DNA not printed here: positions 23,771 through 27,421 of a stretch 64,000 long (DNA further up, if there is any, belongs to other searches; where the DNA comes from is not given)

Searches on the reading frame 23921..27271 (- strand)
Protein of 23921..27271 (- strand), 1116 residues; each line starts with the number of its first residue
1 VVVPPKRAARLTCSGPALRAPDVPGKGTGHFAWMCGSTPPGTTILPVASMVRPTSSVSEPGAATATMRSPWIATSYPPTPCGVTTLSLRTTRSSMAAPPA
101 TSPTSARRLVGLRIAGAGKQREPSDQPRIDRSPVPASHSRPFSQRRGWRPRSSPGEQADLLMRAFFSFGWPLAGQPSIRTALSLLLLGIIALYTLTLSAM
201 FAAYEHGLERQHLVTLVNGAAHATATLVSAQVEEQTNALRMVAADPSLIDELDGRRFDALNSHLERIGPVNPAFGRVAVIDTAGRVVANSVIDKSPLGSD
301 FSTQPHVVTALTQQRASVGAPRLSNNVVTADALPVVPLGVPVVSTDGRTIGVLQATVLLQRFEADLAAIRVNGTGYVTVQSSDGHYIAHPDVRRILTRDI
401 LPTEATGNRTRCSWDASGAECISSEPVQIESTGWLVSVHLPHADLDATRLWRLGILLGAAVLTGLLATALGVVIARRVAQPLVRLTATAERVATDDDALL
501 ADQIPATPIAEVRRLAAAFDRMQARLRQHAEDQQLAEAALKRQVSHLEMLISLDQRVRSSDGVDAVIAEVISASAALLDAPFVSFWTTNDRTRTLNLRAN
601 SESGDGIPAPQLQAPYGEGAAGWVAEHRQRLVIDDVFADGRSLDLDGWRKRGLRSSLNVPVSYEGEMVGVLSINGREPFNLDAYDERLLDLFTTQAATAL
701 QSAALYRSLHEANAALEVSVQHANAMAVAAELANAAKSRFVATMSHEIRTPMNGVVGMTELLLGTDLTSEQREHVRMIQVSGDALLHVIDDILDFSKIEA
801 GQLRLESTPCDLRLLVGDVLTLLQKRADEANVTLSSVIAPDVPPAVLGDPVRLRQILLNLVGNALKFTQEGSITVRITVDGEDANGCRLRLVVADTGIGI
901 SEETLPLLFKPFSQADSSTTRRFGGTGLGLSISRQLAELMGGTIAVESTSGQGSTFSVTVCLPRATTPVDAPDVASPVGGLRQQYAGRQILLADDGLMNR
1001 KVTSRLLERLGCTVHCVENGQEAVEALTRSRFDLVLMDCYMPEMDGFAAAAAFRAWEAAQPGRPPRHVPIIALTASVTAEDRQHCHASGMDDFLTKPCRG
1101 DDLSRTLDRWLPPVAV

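Call 38: search_protein_families(library=pfam, proteins=[window:23921-27271:-], max_evalue=0.0001)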
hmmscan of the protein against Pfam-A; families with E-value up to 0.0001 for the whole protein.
window:23921-27271:- (1116 aa): 9 families
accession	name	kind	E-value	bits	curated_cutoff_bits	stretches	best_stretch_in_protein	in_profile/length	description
PF02518.31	HATPase_c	-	4.8e-33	114.4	26.4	1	848-962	1-109/111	Histidine kinase-, DNA gyrase B-, and HSP90-like ATPase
PF00072.30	Response_reg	-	5.9e-23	81.6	30.2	1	990-1106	1-109/111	Response regulator receiver domain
PF00512.31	HisKA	-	4.1e-21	75.2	26.9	1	736-801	1-66/66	His Kinase A (phospho-acceptor) domain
PF13185.12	GAF_2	-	1.3e-19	71.2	28.6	1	563-701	4-136/136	GAF domain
PF02743.24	dCache_1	-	8.4e-18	65.2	45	1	220-435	14-236/240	Cache domain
PF01590.32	GAF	-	2.8e-15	57.4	22.4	1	565-700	4-133/133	GAF domain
PF13492.12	GAF_3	-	2.1e-09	38.3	27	1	564-701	3-128/129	GAF domain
PF00672.30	HAMP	-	6.8e-08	33.2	25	1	473-528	1-53/53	HAMP domain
PF17203.10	sCache_3_2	-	8e-05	23.2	28.4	0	253-370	36-139/140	Single cache domain 3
